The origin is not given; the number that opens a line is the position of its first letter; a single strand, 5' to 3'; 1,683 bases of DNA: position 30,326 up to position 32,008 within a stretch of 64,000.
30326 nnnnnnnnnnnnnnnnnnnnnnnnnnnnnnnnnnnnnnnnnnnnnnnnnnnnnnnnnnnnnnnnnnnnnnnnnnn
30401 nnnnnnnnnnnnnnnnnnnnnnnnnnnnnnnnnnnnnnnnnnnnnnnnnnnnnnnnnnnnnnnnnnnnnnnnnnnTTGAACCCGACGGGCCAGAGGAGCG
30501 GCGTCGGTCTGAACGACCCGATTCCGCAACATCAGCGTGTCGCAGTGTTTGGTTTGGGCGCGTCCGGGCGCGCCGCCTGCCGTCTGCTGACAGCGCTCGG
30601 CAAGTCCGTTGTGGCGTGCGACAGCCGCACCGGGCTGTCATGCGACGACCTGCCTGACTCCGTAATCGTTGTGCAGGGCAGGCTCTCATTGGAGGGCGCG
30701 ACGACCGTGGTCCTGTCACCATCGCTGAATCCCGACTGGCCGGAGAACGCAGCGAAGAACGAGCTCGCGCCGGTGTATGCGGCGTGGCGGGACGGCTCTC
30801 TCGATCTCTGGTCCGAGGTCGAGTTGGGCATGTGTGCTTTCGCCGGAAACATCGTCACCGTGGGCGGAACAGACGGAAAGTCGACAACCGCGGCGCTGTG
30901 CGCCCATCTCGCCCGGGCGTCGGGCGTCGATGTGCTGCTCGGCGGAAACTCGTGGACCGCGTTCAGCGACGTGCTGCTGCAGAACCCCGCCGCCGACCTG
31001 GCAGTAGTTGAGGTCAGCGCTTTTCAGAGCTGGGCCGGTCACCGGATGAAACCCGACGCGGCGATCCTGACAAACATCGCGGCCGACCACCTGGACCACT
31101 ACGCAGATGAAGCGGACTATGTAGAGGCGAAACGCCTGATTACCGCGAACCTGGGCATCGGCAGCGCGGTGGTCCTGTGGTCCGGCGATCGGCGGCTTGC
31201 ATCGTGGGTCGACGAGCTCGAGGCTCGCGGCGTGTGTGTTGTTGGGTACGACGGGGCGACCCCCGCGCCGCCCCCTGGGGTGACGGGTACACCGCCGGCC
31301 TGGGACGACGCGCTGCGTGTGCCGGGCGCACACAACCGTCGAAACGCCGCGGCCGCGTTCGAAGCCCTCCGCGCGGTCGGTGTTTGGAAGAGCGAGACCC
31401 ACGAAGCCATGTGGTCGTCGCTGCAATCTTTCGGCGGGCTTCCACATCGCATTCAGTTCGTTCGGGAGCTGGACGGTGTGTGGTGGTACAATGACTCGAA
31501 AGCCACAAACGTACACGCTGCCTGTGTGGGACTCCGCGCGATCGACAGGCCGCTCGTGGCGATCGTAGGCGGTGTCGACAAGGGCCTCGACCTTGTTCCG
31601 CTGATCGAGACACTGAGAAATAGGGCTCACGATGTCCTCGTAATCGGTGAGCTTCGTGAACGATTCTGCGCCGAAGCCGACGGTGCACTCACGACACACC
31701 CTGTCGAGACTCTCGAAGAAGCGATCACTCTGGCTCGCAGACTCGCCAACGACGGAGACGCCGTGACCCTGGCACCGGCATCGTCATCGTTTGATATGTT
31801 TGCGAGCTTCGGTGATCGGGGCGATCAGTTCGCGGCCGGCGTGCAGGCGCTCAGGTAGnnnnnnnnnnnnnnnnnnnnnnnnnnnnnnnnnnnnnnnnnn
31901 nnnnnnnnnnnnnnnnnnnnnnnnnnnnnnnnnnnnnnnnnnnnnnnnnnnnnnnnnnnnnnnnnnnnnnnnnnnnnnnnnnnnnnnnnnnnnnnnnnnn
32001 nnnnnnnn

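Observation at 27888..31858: murD is translationally coupled to a membrane pseudokinase gene, apparently outside a cell-division/cell-wall (dcw) cluster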

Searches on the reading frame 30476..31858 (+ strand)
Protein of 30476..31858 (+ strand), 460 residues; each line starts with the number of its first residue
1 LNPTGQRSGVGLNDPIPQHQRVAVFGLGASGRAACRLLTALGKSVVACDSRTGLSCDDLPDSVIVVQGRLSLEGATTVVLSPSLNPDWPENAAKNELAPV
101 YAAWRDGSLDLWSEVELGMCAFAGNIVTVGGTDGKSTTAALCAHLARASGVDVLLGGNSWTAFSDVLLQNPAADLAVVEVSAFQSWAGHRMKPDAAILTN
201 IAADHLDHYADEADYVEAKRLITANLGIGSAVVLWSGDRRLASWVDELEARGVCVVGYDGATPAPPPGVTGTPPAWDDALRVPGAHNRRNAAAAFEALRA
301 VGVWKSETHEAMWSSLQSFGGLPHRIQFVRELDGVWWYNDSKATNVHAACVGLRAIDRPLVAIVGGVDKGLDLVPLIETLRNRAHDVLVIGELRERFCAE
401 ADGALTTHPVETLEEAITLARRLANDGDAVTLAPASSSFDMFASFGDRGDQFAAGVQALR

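Call 8: search_protein_families(library=pfam, proteins=[window:30476-31858:+], max_evalue=1)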
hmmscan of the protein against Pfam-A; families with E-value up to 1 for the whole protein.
window:30476-31858:+ (460 aa): 8 families
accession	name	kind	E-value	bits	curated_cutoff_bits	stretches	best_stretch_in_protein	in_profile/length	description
PF08245.18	Mur_ligase_M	-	9.2e-20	71.9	24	1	129-264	1-151/200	Mur ligase middle domain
PF02875.26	Mur_ligase_C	-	4.4e-11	44.2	28.4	1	324-435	1-126/127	Mur ligase, glutamate ligase domain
PF21799.2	MurD-like_N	-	8.9e-05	23.1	27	1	21-90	2-75/88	Mur ligase MurD-like, N-terminal domain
PF00162.24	PGK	-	0.0074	15.8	27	1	353-427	177-252/379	Phosphoglycerate kinase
PF01936.24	NYN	-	0.014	16.4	24.2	0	226-257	94-124/145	NYN domain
PF00208.27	ELFV_dehydrog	-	0.083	13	23.4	1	19-55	32-68/241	Glutamate/Leucine/Phenylalanine/Valine dehydrogenase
PF02826.25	2-Hacid_dh_C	-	0.11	12.3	25.1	1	18-51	35-68/178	D-isomer specific 2-hydroxyacid dehydrogenase, NAD binding domain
PF13478.12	XdhC_C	-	0.13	13.2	29.7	1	22-60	1-40/125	XdhC Rossmann domain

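Call 9: search_protein_families(library=ncbifam, proteins=[window:30476-31858:+], max_evalue=1)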
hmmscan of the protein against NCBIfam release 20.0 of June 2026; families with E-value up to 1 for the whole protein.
window:30476-31858:+ (460 aa): 27 families (the best 25 are shown)
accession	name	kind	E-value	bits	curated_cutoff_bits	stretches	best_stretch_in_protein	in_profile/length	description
TIGR01087.1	murD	equivalog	2.8e-86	290.3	211.95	1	21-457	1-440/441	UDP-N-acetylmuramoyl-L-alanine--D-glutamate ligase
TIGR01082.1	murC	equivalog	3e-18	66.1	335.1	2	26-251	9-226/449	UDP-N-acetylmuramate--L-alanine ligase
NF053647.1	pMurD2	equivalog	5.6e-18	65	550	1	21-217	2-198/405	pseudomurein biosynthesis peptide ligase pMurD2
NF001124.0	PRK00139.1-2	equivalog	1e-10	41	476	1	125-355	110-373/500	UDP-N-acetylmuramoyl-L-alanyl-D-glutamate--2,6-diaminopimelate ligase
NF008896.0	PRK11929.1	equivalog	1.6e-10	39.5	1023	2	191-252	200-739/965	bifunctional UDP-N-acetylmuramoyl-L-alanyl-D-glutamate--2,6-diaminopimelate ligase MurE/UDP-N-acetylmuramoyl-tripeptide--D-alanyl-D-alanine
TIGR01085.1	murE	subfamily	6.7e-10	38.5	257.3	2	173-250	156-235/472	UDP-N-acetylmuramyl-tripeptide synthetase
NF053645.1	pMurC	equivalog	1.5e-09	37.1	560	1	119-252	97-238/492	pseudomurein biosynthesis peptide ligase pMurC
NF053646.1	pMurD1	equivalog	6.1e-08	31.7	610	1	125-224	110-217/465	pseudomurein biosynthesis peptide ligase pMurD1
NF001126.0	PRK00139.1-4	equivalog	1.9e-07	30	373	2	173-226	172-227/486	UDP-N-acetylmuramoyl-L-alanyl-D-glutamate--2,6-diaminopimelate ligase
NF001123.0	PRK00139.1-1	equivalog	4.1e-07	29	586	1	169-249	171-252/493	UDP-N-acetylmuramoyl-L-alanyl-D-glutamate--2,6-diaminopimelate ligase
TIGR01143.1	murF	subfamily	5.1e-07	29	288.6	1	122-358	72-320/418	UDP-N-acetylmuramoyl-tripeptide--D-alanyl-D-alanine ligase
NF053648.1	pMurE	equivalog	1.5e-05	24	600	1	125-214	99-211/464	pseudomurein biosynthesis peptide ligase pMurE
NF008041.0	PRK10773.1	equivalog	1.8e-05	23.7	551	1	125-253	101-236/453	UDP-N-acetylmuramoyl-tripeptide--D-alanyl-D-alanine ligase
TIGR02068.2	cya_phycin_syn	equivalog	3.9e-05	21.9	850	1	126-251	481-625/862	cyanophycin synthetase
TIGR01081.1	mpl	equivalog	0.00021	20.5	388.7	2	126-211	104-195/448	UDP-N-acetylmuramate:L-alanyl-gamma-D-glutamyl-meso-diaminopimelate ligase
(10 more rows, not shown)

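Call 21: find_homologous_proteins(query=window:30476-31858:+)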
Query window:30476-31858:+ (460 aa): 2007 proteins with E <= 0.001 among 8000 candidates; the best 120 are listed.
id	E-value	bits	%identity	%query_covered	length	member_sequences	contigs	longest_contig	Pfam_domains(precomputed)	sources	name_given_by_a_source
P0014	0.0e+0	1036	100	100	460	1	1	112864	PF02875.27,PF08245.19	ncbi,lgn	-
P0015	7.5e-136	471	52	98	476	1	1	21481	PF02875.27,PF08245.19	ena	-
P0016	7.7e-129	448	53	98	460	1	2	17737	PF02875.27,PF08245.19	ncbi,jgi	ncbi:MAG: UDP-N-acetylmuramoylalanine--D-glutamate ligase [Bradymonadia bacterium]|jgi:UDP-N-acetylm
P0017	5.6e-128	445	53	97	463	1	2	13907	PF02875.27,PF08245.19,PF21799.3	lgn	-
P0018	1.0e-126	441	54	97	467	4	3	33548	PF02875.27,PF08245.19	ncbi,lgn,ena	-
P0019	6.8e-126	439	46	98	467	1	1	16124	PF02875.27,PF08245.19,PF21799.3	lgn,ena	-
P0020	8.5e-126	438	52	97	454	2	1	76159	PF02875.27,PF08245.19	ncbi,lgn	-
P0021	3.2e-125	436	53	97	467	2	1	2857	PF02875.27,PF08245.19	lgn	-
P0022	4.1e-125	436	53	98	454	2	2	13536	PF02875.27,PF08245.19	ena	-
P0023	4.2e-125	436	50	97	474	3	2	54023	PF02875.27,PF08245.19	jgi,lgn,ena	jgi:UDP-N-acetylmuramoylalanine--D-glutamate ligase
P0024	5.9e-125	435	52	97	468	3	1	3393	PF02875.27,PF08245.19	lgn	-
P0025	9.6e-125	435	52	97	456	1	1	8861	PF02875.27,PF08245.19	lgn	-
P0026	1.5e-123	431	50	97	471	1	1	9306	PF02875.27,PF08245.19,PF21799.3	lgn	-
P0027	9.5e-123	428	48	97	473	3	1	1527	PF02875.27,PF08245.19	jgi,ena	-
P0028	1.6e-122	427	52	96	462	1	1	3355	PF02875.27,PF08245.19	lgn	-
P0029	2.1e-122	427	52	94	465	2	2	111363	PF02875.27,PF08245.19,PF21799.3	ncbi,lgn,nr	ncbi:MAG: UDP-N-acetylmuramoyl-L-alanine--D-glutamate ligase [Myxococcales bacterium]|nr:UDP-N-acety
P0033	8.5e-121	422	52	97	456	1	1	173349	PF02875.27,PF08245.19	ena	-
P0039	2.0e-119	417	50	97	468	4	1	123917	PF02875.27,PF08245.19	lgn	-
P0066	5.7e-108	379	47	97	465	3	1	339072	PF02875.27,PF08245.19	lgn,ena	-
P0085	1.6e-97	345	43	97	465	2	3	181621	PF02875.27,PF08245.19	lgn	-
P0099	4.6e-71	258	39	96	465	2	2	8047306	PF02875.27,PF08245.19,PF21799.3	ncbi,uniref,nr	ncbi:UDP-N-acetylmuramoyl-L-alanine--D-glutamate ligase [Persicimonas caeni]|uniref:UDP-N-acetylmura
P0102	5.6e-70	254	40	95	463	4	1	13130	PF02875.27,PF08245.19,PF21799.3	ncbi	-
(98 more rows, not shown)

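Call 28: find_encoding_contigs(protein=P0099, flank=10000, max_places=1)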
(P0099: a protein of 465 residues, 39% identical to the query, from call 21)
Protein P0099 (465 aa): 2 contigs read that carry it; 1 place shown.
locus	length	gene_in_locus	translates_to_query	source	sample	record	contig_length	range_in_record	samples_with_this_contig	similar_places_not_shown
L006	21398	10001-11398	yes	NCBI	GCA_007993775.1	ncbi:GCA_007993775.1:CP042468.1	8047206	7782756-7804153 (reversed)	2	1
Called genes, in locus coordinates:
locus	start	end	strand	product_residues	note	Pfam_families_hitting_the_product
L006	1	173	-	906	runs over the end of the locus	PF07697:7TMR-HDED, PF07698:7TM-7TMR_HD, PF01966:HD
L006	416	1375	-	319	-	PF02562:PhoH, PF13245:AAA_19 (weak), PF13604:AAA_30 (weak)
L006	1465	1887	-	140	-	-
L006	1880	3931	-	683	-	-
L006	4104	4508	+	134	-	PF03819:MazG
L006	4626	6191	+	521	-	-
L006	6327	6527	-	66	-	-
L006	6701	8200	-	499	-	-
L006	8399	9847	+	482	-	PF01225:Mur_ligase, PF08245:Mur_ligase_M, PF02875:Mur_ligase_C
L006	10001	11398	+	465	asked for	PF21799:MurD-like_N (weak), PF08245:Mur_ligase_M, PF02875:Mur_ligase_C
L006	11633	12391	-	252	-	-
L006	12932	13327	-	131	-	-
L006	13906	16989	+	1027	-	PF11617:Cu-binding_MopE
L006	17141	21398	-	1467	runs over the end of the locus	-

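Call 29: find_encoding_contigs(protein=P0029, flank=10000, max_places=1)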
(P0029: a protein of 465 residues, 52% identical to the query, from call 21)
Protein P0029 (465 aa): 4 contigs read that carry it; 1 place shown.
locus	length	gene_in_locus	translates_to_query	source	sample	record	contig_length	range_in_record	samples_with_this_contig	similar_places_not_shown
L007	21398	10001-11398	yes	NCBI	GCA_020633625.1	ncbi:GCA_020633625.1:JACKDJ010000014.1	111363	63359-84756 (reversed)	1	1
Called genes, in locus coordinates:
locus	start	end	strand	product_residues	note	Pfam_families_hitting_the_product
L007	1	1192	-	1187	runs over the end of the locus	PF17757:UvrB_inter, PF02559:CarD_TRCF_RID, PF00270:DEAD, PF04851:ResIII, PF00271:Helicase_C, PF22590:Cas3-like_C_2 (weak), PF03461:TRCF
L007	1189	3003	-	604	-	PF13167:GTP-bdg_N, PF16360:GTP-bdg_M, PF00009:GTP_EFTU (faint), PF00350:Dynamin_N (faint), PF01926:MMR_HSR1, PF02421:FeoB_N (weak)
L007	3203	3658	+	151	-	PF08818:DUF1801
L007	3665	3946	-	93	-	-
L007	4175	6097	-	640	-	PF00456:Transketolase_N, PF00676:E1_dh, PF02779:Transket_pyr, PF02780:Transketolase_C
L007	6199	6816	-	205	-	-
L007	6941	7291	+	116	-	PF28289:BV97_02767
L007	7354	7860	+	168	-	-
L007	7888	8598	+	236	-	-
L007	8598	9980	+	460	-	PF24681:Kelch_KLHDC2_KLHL20_DRC7, PF24981:Beta-prop_ATRN-LZTR1, PF07646:Kelch_2 (weak), PF13418:Beta-prop_TYW4 (weak), PF24981:Beta-prop_ATRN-LZTR1, PF01344:Kelch_1 (weak), PF13415:Beta-prop_FBX42, PF24681:Kelch_KLHDC2_KLHL20_DRC7, +1 more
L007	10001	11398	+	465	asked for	PF21799:MurD-like_N (faint), PF08245:Mur_ligase_M, PF02875:Mur_ligase_C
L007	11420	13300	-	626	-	PF00270:DEAD, PF04851:ResIII (weak), PF00271:Helicase_C, PF25399:DeaD_dimer, PF03880:DbpA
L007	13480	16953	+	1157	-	PF00932:LTD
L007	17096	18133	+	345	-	PF10974:DUF2804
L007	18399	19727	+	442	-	PF04996:AstB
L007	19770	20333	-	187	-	PF05099:TerB (weak)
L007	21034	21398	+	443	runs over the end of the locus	-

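Call 30: find_encoding_contigs(protein=P0033, flank=10000, max_places=1)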
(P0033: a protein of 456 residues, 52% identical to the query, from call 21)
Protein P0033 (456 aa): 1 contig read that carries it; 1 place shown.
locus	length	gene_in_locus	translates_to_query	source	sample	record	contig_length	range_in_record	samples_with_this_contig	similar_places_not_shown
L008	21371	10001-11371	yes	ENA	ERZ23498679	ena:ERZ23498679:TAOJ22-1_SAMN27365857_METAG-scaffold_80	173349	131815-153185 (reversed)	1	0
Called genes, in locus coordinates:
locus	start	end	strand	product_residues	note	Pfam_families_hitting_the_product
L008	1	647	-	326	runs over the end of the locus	-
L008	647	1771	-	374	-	-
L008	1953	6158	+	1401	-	-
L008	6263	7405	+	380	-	-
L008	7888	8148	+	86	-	-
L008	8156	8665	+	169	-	-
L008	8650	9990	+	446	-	PF13854:Kelch_HCF (weak), PF24681:Kelch_KLHDC2_KLHL20_DRC7, PF01344:Kelch_1 (faint), PF13415:Beta-prop_FBX42, PF24981:Beta-prop_ATRN-LZTR1, PF24681:Kelch_KLHDC2_KLHL20_DRC7, PF13415:Beta-prop_FBX42, PF24981:Beta-prop_ATRN-LZTR1, +3 more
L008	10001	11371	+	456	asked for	PF08245:Mur_ligase_M, PF02875:Mur_ligase_C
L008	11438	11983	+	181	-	PF00837:T4_deiodinase (faint), PF00578:AhpC-TSA, PF08534:Redoxin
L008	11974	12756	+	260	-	-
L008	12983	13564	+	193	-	PF00163:Ribosomal_S4, PF01479:S4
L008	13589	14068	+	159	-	PF00731:AIRC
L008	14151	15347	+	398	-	PF07992:Pyr_redox_2, PF13738:Pyr_redox_3 (weak)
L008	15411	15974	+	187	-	PF05099:TerB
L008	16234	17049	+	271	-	PF00392:GntR, PF07729:FCD (weak)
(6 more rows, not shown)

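Call 32: find_encoding_contigs(protein=P0066, flank=10000, max_places=1)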
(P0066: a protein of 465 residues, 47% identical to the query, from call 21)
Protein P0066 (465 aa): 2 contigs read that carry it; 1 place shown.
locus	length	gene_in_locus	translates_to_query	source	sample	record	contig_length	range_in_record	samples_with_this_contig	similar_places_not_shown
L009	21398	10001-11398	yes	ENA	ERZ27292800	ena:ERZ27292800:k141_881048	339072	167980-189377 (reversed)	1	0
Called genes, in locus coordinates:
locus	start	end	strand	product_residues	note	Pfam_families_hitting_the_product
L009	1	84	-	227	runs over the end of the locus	-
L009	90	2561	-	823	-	PF02518:HATPase_c, PF00204:DNA_gyraseB, PF01751:Toprim, PF18053:GyrB_insert, PF00986:DNA_gyraseB_C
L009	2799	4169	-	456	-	PF10396:TrmE_N, PF12631:MnmE_helical, PF00350:Dynamin_N (faint), PF01926:MMR_HSR1, PF02421:FeoB_N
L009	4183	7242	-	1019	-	-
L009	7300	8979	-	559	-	PF14849:YidC_periplas, PF02096:60KD_IMP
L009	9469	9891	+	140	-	-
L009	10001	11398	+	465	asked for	PF08245:Mur_ligase_M, PF02875:Mur_ligase_C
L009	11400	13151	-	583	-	PF00089:Trypsin, PF10459:Peptidase_S46 (faint), PF13365:Trypsin_2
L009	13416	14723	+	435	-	PF05195:AMP_N, PF00557:Peptidase_M24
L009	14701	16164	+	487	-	PF00515:TPR_1 (faint), PF07719:TPR_2 (faint), PF09976:TPR_21 (faint), PF13181:TPR_8 (faint), PF13371:TPR_9 (faint), PF13424:TPR_12 (faint), PF13428:TPR_14 (faint), PF14559:TPR_19 (weak), +5 more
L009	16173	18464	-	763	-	PF13620:CarboxypepD_reg, PF13715:CarbopepD_reg_2 (faint), PF15976:CooC_C (faint)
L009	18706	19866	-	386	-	PF00487:FA_desaturase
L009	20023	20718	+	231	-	-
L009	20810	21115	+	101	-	-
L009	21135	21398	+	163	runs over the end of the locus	PF00583:Acetyltransf_1 (weak), PF13673:Acetyltransf_10, PF13508:Acetyltransf_7 (weak)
